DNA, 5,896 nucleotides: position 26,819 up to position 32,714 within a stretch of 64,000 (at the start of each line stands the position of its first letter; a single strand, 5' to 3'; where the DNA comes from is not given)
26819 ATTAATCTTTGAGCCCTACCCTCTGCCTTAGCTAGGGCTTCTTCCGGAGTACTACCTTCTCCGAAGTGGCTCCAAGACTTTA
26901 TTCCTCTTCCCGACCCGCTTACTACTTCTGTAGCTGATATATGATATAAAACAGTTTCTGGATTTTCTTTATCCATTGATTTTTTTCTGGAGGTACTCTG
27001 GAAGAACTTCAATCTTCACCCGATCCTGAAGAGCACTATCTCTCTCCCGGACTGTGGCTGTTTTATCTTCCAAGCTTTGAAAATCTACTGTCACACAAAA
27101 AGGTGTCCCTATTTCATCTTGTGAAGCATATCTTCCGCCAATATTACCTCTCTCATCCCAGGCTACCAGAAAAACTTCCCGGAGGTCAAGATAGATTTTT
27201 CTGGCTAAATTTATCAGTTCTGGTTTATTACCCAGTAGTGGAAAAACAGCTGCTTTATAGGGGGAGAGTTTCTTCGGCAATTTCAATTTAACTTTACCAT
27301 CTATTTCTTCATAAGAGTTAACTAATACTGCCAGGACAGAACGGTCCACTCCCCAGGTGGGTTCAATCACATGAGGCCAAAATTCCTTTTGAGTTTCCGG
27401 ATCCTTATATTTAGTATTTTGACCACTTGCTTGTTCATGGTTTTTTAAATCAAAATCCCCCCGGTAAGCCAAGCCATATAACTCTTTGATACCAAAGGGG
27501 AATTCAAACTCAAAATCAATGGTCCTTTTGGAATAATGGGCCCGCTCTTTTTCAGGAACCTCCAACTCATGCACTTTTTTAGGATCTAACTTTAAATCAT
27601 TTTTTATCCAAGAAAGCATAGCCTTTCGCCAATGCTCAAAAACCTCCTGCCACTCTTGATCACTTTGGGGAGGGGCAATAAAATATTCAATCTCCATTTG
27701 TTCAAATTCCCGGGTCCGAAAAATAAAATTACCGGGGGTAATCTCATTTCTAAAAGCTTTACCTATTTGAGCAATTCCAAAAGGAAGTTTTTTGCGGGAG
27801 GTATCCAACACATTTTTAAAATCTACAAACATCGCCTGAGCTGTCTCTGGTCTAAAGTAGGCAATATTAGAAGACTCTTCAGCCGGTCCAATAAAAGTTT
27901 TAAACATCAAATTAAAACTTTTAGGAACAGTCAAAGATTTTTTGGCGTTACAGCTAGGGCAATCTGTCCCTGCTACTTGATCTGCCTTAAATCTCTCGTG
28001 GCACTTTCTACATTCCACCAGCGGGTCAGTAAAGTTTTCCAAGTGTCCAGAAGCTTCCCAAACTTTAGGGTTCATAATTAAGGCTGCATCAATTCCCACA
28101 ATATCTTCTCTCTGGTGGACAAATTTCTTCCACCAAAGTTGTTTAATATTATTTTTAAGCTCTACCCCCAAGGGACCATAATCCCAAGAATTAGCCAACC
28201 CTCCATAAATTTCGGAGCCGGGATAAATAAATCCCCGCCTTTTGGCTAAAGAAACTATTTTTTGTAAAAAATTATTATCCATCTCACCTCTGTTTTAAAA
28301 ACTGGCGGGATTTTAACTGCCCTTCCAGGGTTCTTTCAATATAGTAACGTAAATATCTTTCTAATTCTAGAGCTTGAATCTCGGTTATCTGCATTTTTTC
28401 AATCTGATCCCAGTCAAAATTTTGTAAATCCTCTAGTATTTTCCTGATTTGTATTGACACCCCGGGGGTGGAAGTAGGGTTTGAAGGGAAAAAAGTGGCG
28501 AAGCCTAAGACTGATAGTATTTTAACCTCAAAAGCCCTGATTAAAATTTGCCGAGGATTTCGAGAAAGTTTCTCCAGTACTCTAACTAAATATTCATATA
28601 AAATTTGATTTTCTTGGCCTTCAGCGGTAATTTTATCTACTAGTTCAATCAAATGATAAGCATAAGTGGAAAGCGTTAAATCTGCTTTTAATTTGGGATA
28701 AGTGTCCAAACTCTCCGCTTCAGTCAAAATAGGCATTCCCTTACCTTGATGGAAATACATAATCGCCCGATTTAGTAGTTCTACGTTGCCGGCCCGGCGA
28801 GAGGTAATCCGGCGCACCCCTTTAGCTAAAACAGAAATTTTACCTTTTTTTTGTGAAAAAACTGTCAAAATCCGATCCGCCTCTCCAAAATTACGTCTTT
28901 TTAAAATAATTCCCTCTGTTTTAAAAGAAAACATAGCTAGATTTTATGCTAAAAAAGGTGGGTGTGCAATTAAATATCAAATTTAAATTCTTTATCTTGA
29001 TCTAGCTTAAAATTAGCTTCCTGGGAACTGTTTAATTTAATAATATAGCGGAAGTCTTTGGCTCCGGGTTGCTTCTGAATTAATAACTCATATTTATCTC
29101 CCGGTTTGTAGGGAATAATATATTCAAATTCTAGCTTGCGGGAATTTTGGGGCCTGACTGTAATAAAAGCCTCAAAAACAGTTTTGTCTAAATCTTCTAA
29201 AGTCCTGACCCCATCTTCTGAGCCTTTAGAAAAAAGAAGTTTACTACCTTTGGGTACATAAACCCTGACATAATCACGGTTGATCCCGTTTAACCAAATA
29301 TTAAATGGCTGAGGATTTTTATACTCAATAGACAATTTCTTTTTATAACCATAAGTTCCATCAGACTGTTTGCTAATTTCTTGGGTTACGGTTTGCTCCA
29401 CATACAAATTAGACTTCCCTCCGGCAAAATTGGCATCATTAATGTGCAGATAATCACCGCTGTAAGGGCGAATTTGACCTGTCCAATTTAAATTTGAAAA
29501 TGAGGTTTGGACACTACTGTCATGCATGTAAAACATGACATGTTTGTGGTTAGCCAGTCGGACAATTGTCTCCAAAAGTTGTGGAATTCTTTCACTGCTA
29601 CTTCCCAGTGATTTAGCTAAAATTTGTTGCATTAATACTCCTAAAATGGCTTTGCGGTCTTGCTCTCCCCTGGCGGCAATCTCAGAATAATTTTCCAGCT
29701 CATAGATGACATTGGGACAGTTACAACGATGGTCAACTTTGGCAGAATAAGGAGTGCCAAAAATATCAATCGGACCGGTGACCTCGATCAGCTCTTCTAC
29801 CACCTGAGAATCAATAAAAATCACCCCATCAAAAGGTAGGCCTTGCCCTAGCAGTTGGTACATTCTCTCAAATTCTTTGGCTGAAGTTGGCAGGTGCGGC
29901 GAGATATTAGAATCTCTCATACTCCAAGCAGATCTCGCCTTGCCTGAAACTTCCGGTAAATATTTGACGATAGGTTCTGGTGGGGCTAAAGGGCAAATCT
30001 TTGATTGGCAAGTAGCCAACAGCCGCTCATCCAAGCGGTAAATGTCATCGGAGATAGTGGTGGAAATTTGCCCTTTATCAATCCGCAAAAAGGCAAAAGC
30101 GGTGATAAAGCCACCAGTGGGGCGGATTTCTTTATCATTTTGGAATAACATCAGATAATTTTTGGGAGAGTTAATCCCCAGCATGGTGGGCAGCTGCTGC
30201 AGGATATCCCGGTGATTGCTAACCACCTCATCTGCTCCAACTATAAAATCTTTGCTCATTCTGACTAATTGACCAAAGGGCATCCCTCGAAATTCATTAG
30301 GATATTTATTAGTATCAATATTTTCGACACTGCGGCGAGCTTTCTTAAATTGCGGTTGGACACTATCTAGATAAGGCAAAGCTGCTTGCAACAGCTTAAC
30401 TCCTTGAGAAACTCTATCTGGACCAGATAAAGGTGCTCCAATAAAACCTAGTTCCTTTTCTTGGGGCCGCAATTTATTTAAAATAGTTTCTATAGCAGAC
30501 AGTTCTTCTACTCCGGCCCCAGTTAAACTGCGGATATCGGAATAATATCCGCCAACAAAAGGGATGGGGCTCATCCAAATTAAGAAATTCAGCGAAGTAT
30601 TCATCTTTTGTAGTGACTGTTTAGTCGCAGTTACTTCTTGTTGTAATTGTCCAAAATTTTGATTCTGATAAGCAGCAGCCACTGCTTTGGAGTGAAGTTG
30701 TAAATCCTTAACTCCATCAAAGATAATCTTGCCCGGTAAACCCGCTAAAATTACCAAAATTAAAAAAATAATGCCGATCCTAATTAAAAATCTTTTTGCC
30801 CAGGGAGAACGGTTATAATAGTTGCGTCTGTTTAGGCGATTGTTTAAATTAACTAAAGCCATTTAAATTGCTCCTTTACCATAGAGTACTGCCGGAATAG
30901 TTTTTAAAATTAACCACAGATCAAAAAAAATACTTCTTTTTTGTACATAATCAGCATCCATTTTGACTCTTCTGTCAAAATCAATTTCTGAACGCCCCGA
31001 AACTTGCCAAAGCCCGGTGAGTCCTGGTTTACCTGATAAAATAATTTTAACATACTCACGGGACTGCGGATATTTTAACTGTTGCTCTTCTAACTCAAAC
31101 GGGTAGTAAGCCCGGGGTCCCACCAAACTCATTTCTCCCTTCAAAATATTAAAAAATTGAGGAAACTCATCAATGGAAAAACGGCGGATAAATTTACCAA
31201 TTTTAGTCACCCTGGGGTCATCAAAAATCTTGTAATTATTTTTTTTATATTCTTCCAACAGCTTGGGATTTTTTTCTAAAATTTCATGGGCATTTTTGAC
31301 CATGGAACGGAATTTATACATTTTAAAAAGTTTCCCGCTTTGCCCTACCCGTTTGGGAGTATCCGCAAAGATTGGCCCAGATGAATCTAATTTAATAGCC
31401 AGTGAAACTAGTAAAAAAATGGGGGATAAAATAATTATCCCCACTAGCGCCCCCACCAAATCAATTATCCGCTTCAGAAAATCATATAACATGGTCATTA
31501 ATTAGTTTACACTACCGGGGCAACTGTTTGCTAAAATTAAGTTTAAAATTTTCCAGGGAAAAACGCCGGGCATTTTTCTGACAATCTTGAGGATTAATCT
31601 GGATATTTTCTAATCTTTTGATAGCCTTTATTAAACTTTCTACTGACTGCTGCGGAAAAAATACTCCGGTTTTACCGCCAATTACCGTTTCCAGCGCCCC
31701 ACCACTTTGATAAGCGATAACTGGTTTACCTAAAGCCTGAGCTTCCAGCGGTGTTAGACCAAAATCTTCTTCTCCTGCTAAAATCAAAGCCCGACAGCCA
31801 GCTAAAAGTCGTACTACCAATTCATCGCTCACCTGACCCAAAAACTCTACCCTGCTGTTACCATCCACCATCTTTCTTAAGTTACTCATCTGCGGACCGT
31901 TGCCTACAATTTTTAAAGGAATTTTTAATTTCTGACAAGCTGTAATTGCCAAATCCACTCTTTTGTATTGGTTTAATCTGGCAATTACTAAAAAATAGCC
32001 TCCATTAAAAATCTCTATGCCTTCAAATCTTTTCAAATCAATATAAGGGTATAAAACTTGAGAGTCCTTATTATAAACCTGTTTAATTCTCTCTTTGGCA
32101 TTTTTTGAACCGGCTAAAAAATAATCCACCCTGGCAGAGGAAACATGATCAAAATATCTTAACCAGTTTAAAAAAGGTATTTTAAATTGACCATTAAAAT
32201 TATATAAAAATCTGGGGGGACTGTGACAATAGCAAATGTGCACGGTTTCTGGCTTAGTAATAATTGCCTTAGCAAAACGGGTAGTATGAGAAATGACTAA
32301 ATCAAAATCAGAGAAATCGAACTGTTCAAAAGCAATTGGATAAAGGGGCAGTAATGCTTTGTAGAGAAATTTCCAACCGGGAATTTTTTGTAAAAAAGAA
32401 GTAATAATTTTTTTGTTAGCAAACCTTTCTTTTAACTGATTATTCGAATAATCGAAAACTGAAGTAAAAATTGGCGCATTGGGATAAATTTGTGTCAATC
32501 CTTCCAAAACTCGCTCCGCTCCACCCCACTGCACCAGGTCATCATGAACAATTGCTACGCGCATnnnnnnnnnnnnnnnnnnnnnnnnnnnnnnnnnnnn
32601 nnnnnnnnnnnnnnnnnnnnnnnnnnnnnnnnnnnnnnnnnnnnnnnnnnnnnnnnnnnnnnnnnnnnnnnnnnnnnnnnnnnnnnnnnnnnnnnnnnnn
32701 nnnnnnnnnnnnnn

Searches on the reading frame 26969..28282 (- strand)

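Call 40: search_protein_families(library=pfam, proteins=[window:26969-28282:-], max_evalue=0.00001)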
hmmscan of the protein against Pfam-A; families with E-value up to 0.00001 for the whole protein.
window:26969-28282:- (437 aa): 2 families
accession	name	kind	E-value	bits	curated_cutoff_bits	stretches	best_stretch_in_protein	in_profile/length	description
PF03129.25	HGTP_anticodon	-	4.2e-16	59.3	21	1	343-434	1-94/94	Anticodon binding domain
PF00587.30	tRNA-synt_2b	-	3.3e-11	44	29.3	1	141-320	11-176/179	tRNA synthetase class II core domain (G, H, P, S and T)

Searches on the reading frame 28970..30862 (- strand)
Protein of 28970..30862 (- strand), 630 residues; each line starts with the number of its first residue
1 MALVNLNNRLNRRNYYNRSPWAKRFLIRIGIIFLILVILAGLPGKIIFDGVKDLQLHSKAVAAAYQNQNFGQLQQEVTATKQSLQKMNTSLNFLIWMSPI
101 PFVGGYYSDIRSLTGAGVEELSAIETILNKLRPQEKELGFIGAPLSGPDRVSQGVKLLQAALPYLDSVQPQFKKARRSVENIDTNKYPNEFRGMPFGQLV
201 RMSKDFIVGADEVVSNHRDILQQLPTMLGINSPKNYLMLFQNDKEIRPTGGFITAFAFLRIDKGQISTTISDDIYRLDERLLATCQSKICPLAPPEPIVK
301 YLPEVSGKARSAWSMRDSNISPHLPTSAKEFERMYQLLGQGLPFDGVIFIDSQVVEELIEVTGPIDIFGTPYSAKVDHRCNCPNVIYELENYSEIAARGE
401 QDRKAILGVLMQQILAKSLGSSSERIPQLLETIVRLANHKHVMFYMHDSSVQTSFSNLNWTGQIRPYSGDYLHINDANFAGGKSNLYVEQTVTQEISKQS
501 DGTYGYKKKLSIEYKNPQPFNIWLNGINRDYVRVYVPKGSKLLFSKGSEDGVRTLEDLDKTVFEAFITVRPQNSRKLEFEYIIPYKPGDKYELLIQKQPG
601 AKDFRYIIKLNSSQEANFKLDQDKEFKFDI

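Call 40: search_protein_families(library=pfam, proteins=[window:28970-30862:-], max_evalue=0.00001)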
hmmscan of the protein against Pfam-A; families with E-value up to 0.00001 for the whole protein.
window:28970-30862:- (630 aa): 1 family
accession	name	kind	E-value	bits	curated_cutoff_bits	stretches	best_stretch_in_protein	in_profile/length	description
PF13196.11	DUF4012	-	5.1e-25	89.1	28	1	232-370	2-128/144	Protein of unknown function (DUF4012)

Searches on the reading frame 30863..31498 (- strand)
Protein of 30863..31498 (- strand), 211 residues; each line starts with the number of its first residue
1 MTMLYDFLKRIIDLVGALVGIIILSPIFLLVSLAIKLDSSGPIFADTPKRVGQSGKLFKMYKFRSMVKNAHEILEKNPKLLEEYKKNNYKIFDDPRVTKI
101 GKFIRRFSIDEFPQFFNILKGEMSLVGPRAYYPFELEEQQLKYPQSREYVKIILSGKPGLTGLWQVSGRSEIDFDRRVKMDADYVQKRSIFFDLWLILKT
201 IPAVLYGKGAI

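Call 40: search_protein_families(library=pfam, proteins=[window:30863-31498:-], max_evalue=0.00001)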
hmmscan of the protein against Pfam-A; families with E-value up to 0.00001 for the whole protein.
window:30863-31498:- (211 aa): 1 family
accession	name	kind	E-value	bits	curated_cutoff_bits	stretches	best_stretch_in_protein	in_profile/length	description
PF02397.22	Bac_transf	-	3.1e-61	206.5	27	1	9-205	1-178/179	Bacterial sugar transferase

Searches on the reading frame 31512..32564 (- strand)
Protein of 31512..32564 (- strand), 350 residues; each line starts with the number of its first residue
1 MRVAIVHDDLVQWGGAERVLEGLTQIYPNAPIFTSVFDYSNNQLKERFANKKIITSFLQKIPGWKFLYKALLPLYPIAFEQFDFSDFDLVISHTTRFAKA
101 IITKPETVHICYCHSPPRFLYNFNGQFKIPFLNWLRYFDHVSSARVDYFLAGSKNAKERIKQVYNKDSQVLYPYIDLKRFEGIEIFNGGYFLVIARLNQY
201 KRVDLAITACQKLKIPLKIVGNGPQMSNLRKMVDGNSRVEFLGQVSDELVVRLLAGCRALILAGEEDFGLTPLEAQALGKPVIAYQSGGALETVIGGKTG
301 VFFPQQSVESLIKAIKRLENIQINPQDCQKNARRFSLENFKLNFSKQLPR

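Call 40: search_protein_families(library=pfam, proteins=[window:31512-32564:-], max_evalue=0.00001)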
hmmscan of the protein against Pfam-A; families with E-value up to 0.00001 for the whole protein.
window:31512-32564:- (350 aa): 3 families
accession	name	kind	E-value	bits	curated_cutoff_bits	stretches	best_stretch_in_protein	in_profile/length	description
PF00534.26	Glycos_transf_1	-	8.3e-30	104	26.4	1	190-334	17-171/172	Glycosyl transferases group 1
PF13692.12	Glyco_trans_1_4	-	2.4e-22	80.2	27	1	191-318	4-139/142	Glycosyl transferases group 1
PF13439.12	Glyco_transf_4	-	6.9e-09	36.4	28.5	1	13-179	1-170/170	Glycosyltransferase Family 4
